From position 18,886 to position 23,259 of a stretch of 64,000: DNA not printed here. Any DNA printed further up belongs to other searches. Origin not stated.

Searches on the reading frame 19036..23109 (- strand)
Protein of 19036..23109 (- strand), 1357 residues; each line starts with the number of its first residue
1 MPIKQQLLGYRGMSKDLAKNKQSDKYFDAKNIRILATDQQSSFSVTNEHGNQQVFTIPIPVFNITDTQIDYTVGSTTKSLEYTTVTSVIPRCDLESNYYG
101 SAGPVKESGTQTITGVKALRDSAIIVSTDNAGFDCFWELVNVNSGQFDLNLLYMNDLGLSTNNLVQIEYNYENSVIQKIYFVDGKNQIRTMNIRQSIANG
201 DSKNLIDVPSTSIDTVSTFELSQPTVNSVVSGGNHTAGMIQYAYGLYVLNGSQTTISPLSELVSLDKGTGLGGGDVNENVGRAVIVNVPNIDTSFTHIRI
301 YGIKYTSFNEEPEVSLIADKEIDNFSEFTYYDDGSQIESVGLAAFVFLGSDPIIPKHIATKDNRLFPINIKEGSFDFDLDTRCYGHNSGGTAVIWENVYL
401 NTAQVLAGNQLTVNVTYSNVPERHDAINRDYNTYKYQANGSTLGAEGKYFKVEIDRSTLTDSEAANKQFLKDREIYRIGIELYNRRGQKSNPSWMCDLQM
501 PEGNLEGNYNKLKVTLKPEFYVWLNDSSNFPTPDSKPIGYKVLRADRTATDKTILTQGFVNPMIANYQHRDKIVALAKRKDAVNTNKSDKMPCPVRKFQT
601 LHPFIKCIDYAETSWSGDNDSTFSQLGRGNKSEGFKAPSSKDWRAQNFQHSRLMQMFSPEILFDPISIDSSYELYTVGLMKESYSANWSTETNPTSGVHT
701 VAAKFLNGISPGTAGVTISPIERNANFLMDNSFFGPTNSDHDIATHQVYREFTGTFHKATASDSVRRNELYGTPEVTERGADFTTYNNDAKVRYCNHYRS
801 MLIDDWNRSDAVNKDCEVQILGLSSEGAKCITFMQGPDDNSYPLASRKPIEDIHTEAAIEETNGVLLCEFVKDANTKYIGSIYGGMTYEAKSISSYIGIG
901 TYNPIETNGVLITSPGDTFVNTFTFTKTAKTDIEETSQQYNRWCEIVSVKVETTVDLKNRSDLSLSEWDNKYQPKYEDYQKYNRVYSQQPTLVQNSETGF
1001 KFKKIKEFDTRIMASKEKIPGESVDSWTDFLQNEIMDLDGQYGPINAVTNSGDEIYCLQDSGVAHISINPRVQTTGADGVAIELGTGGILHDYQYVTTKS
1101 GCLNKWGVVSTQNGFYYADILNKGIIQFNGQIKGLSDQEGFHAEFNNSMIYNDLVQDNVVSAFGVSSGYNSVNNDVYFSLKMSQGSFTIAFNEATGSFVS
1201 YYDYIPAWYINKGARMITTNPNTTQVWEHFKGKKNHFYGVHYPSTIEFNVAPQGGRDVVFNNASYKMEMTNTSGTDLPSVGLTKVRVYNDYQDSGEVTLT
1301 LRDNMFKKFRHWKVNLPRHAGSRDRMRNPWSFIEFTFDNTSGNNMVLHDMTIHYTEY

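Call 55: search_protein_families(library=phrogs, proteins=[window:19036-23109:-], max_evalue=0.00001)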
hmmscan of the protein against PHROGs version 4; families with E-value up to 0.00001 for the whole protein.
window:19036-23109:- (1357 aa): 1 family
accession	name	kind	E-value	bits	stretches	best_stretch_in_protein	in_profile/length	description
phrog_28748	-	head and packaging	4.8e-267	890.4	3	730-1357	832-1510/1511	virion structural protein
